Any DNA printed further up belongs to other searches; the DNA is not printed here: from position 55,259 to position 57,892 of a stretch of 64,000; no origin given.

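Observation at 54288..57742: Orphan, divergent VirD4/TraG-like coupling ATPase adjacent to a pentapeptide-repeat protein inside a housekeeping neighbourhood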

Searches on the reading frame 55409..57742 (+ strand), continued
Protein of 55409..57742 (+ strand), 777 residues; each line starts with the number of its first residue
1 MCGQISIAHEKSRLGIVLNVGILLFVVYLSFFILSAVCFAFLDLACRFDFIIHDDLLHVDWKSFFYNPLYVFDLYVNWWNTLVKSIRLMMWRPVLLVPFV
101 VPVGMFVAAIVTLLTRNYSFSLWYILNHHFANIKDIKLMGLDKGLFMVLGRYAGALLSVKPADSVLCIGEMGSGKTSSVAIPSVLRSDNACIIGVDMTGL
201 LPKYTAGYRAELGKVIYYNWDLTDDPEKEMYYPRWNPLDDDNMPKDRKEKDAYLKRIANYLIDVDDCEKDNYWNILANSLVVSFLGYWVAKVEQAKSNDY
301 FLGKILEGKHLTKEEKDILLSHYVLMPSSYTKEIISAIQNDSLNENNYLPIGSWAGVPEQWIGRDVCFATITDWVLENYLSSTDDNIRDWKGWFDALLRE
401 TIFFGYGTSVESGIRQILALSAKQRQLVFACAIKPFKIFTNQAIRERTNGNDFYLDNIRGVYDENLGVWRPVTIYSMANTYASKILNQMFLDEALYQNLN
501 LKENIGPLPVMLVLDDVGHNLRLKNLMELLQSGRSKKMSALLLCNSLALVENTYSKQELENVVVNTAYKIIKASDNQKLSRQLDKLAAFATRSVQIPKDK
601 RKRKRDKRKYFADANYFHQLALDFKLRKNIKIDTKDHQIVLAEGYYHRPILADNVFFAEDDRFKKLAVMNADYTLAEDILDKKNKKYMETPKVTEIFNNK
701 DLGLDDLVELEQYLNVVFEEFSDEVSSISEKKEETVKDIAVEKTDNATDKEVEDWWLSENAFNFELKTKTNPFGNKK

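Call 36: search_protein_representatives(alignment_id=A1)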
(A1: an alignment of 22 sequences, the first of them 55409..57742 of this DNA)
Query: 22 sequences, 781 profile positions. Proteins with E-value up to 0.001 (for the whole library): 5986; up to 1e-10: 1615; up to 1e-30: 240. The best 150 are listed.
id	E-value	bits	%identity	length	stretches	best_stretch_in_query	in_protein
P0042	0.0e+00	1113.2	-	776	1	1-781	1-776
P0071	0.0e+00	1080.6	-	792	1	1-780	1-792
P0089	4.3e-293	990.8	-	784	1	1-781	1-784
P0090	2.1e-266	902.6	-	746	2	1-679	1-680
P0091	5.3e-239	812.0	-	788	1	21-780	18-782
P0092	3.2e-237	806.1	-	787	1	1-779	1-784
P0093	3.0e-236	802.9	-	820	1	12-769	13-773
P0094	3.0e-227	773.1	-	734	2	15-693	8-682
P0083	4.1e-215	733.0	-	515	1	1-513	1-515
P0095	6.3e-207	705.9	-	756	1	14-778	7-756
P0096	1.8e-203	694.5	-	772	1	5-781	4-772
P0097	1.7e-201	687.9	-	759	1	8-773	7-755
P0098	1.2e-199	681.8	-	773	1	15-778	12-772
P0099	1.9e-198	677.9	-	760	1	12-780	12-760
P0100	5.2e-198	676.4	-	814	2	12-704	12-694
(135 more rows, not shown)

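Call 43: find_related_loci(query=A1, collection=genome_contigs, flank=10000)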
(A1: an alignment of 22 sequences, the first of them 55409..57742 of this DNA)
Query A1 (777 aa) in genome_contigs; peptide patterns used: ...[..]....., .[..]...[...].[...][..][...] (x = any residue, [..] = any of these).
208 stretches matched a pattern; 156 encode a relative of the query (tblastn E <= 1e-3); the best 80 are kept; 80 distinct loci.
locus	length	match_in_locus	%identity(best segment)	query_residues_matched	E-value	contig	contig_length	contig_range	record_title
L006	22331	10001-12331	93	1-777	0e+0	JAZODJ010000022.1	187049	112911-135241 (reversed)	MAG: Alphaproteobacteria bacterium isolate T1900044752_TS20190418.MAGScoT_cleanbin_000002 SGB_2243_k141_299629, whole ge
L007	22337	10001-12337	69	1-777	0e+0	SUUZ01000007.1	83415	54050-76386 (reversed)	MAG: Alphaproteobacteria bacterium isolate SIG59 NODE_7061_length_83415_cov_20.016173, whole genome shotgun sequence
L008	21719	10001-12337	69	1-777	0e+0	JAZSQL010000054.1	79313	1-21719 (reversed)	MAG: Alphaproteobacteria bacterium isolate T1900044543_TS20190009.MAGScoT_cleanbin_000006 SGB_90_k141_96242, whole genom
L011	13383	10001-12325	63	1-773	0e+0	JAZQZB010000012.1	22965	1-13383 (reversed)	MAG: Alphaproteobacteria bacterium isolate T1900045158_TC20190152.MAGScoT_cleanbin_000010 SGB_5000_k141_2393439, whole g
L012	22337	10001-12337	61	1-777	0e+0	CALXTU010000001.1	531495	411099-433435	MAG: uncultured Alphaproteobacteria bacterium isolate BRZ_PK__bin103 genome assembly, contig: BRZ_PK__NODE_2_length_5314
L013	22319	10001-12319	62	1-777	0e+0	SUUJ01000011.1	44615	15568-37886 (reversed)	MAG: Alphaproteobacteria bacterium isolate SIG43 NODE_4703_length_44615_cov_3.094295, whole genome shotgun sequence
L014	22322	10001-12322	62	1-777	0e+0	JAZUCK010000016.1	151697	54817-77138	MAG: Alphaproteobacteria bacterium isolate T1900045314_YK20190003.MAGScoT_cleanbin_000006 SGB_6269_k141_2204697, whole g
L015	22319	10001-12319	61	1-777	0e+0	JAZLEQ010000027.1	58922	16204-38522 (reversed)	MAG: Alphaproteobacteria bacterium isolate T1900045013_TC20190006.MAGScoT_cleanbin_000005 SGB_4386_k141_897553, whole ge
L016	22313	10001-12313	60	1-774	0e+0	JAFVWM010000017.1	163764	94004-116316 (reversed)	MAG: Alphaproteobacteria bacterium isolate RGIG5458 Sheep_Colon-5__c179860, whole genome shotgun sequence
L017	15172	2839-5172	59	1-777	0e+0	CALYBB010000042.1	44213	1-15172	MAG: uncultured Alphaproteobacteria bacterium isolate E04__bin174 genome assembly, contig: E04__k127_9162367, whole geno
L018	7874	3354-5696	59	1-777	0e+0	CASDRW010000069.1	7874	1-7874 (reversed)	uncultured proteobacterium isolate SI.B40.metabat-bins.148 genome assembly, contig: SI.B40.metabat-bins.148.fa_k141_1924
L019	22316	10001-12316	58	6-777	0e+0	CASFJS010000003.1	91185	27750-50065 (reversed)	uncultured proteobacterium isolate B35_L4_330330_idba_bin.27 genome assembly, contig: B35_L4_330330_idba_bin.27.fa_scaff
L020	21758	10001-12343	56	1-777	0e+0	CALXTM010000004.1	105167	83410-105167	MAG: uncultured Alphaproteobacteria bacterium isolate BRZ_DP__bin105 genome assembly, contig: BRZ_DP__NODE_253_length_10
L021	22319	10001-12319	58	1-777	0e+0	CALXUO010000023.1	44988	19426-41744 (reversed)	MAG: uncultured Alphaproteobacteria bacterium isolate E20__bin257 genome assembly, contig: E20__k127_4081929, whole geno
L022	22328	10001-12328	52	1-777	0e+0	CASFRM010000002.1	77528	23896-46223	uncultured proteobacterium isolate A86_L4_360360_idba_bin.2 genome assembly, contig: A86_L4_360360_idba_bin.2.fa_scaffol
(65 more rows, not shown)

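Call 46: search_dna_similar(query=window:55409-57742:+, collection=plasmids, mode=protein, max_rows=15, max_evalue=0.001)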
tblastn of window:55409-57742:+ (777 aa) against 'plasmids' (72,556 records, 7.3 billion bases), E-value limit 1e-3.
Records with a match: 286; places in all: 290; records where one place covers at least 80% of the query: 0.
Best place of each record, by identity: <60% 286.
By first word of the organism name: Campylobacter 196; Bradyrhizobium 20; Agrobacterium 9; Helicobacter 6; Brucella 6; Paracoccus 5; Rhizobium 5; Pseudomonas 4; Ketogulonicigenium 4; Methylocystis 3; and 23 more.
By predicted mobility (MOB-suite, as given by PLSDB): conjugative 231; non-mobilizable 42; mobilizable 13.
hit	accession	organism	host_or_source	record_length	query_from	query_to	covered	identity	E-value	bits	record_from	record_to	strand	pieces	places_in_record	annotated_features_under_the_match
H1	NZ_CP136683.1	Thalassospira lucentensis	Macrocystis pyrifera gametophyte,Whole ...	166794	66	663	77%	22.6%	5e-13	81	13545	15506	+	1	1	type IV secretory system conjugative DNA transfer family protein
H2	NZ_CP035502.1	Sphingosinicella sp. BN140058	Cell culture,soil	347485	104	665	72%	22.8%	1e-32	144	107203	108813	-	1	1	type IV secretory system conjugative DNA transfer family protein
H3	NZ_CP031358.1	Erythrobacter aureus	marine sediment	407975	105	661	72%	21.8%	2e-34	150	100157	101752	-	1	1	type IV secretory system conjugative DNA transfer family protein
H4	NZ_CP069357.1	Microvirga sp. VF16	Vachellia farnesiana,Cell culture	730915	139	660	67%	22.9%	1e-13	138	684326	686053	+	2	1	type IV secretory system conjugative DNA transfer family protein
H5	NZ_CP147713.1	Bradyrhizobium septentrionale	Glycine max,cell culture,Root nodule ...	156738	36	340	39%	24.9%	2e-4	53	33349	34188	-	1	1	type IV secretory system conjugative DNA transfer family protein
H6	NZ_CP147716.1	Bradyrhizobium sp. 27S5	-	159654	36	340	39%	24.9%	2e-4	53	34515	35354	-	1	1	type IV secretory system conjugative DNA transfer family protein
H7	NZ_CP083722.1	Bradyrhizobium sp. 41S5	Glycine max cv. AC Glengarry,Cell ...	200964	36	340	39%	24.9%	2e-4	53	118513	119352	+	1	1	type IV secretory system conjugative DNA transfer family protein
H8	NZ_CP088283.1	Bradyrhizobium quebecense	soybean cv. AC Glengarry,Cell ...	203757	36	340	39%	24.9%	2e-4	53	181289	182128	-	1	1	type IV secretory system conjugative DNA transfer family protein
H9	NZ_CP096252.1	Bradyrhizobium barranii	Glycine max cv. AC Glengarry,Cell ...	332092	36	340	39%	24.9%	2e-4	53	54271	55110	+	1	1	type IV secretory system conjugative DNA transfer family protein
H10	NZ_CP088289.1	Bradyrhizobium septentrionale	Glycine max cv. AC Glengarry,Cell ...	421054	36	340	39%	24.9%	2e-4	53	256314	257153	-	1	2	type IV secretory system conjugative DNA transfer family protein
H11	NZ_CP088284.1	Bradyrhizobium septentrionale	Glycine max cv. AC Glengarry,Cell ...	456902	36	340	39%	24.9%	2e-4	53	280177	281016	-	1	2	type IV secretory system conjugative DNA transfer family protein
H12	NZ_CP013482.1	Pandoraea apista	Cell culture,Sputum (Cystic Fibrosis ...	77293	130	389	33%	26.7%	3e-6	59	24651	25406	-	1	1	type IV secretory system conjugative DNA transfer family protein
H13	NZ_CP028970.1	Aminobacter sp. MSH1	Soil,Dichlobenil-treated soil sampled ...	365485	24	287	34%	22.9%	9e-7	61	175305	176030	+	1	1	type IV secretory system conjugative DNA transfer family protein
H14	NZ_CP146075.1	Pseudomonas bubulae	Cell culture,Leaf wash from spinach ...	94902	30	285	33%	23.5%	2e-5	56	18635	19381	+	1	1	type IV secretory system conjugative DNA transfer family protein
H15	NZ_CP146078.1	Pseudomonas bubulae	Cell culture,Leaf wash from mixed-leaf ...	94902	30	285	33%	23.5%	2e-5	56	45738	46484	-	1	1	type IV secretory system conjugative DNA transfer family protein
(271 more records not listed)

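Call 47: get_annotated_region(hit=H3, flank=20000)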
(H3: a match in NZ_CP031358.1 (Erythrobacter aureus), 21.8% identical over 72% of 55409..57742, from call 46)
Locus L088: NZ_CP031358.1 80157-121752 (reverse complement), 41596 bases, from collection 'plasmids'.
description: Erythrobacter aureus strain YH-07 plasmid unnamed, complete sequence
organism: Erythrobacter aureus (NCBI taxid 2182384)
taxonomy: Bacteria; Pseudomonadota; Alphaproteobacteria; Sphingomonadales; Erythrobacteraceae; Erythrobacter; Erythrobacter aureus
host: -; source: marine sediment; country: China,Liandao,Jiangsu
typing (MOB-suite, as given by PLSDB): non-mobilizable
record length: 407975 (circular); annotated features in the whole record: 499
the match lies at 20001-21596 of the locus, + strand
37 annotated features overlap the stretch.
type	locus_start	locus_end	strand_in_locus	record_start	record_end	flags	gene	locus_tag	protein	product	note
CDS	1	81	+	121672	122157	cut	-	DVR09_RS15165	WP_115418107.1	hypothetical protein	-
CDS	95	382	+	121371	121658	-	-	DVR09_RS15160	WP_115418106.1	hypothetical protein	-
CDS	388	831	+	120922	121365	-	-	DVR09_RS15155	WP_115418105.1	hypothetical protein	-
CDS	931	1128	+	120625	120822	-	-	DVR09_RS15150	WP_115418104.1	hypothetical protein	-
CDS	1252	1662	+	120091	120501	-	-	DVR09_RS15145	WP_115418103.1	hypothetical protein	-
CDS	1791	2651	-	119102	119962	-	-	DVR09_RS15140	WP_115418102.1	hypothetical protein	-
CDS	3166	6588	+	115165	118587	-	-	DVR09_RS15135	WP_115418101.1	MobA/MobL family protein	-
CDS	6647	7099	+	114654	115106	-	-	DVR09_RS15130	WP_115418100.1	hypothetical protein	-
CDS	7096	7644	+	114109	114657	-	-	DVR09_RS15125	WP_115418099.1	hypothetical protein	-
CDS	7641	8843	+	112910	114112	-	-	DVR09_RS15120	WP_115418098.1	DnaB-like helicase C-terminal domain-containing protein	GO:0006260 - DNA replication [Evidence IEA]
CDS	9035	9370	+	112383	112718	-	-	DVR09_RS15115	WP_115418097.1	TrbC/VirB2 family protein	-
CDS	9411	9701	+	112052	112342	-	-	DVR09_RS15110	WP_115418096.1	hypothetical protein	-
CDS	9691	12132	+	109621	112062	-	-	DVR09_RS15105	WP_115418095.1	VirB4 family type IV secretion system protein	-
CDS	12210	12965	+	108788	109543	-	-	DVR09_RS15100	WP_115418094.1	type IV secretion system protein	-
CDS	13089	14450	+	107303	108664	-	-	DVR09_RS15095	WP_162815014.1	hypothetical protein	-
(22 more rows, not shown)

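Call 48: get_annotated_region(hit=H1, flank=20000)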
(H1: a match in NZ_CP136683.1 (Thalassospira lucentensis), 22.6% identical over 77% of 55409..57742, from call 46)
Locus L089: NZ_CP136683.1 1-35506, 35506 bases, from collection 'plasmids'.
description: Thalassospira lucentensis strain LC.270.F.C4 plasmid unnamed1, complete sequence
organism: Thalassospira lucentensis (NCBI taxid 168935)
taxonomy: Bacteria; Pseudomonadota; Alphaproteobacteria; Rhodospirillales; Thalassospiraceae; Thalassospira; Thalassospira lucentensis
host: -; source: Macrocystis pyrifera gametophyte,Whole organism,Laboratory; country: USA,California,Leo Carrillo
typing (MOB-suite, as given by PLSDB): non-mobilizable
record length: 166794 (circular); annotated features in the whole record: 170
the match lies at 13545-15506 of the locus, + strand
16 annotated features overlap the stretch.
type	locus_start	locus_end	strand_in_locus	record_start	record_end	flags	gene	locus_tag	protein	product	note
CDS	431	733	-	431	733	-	-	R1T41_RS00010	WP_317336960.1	hypothetical protein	-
CDS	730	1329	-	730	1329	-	-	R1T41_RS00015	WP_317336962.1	hypothetical protein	-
CDS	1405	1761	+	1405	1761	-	-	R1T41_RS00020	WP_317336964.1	TrbC/VirB2 family protein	-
CDS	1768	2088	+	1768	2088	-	-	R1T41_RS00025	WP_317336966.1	hypothetical protein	-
CDS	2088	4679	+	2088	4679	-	-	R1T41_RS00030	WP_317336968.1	DUF87 domain-containing protein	-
CDS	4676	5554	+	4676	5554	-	-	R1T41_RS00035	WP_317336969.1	hypothetical protein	-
CDS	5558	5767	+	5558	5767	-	-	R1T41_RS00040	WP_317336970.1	hypothetical protein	-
CDS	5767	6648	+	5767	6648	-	-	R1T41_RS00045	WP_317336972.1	hypothetical protein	-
CDS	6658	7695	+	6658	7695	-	-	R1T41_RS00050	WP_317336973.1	TrbG/VirB9 family P-type conjugative transfer protein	-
CDS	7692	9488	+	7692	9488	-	-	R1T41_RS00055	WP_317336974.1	TrbI/VirB10 family protein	-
CDS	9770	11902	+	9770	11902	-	-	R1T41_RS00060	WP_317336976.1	hypothetical protein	-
CDS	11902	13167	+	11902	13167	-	-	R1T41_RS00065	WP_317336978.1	ATPase, T2SS/T4P/T4SS family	-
CDS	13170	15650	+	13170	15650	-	-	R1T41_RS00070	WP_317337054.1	type IV secretory system conjugative DNA transfer family protein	-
CDS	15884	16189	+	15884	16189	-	-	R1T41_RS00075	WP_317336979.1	hypothetical protein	-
CDS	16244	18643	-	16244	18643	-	-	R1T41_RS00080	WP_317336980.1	hypothetical protein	-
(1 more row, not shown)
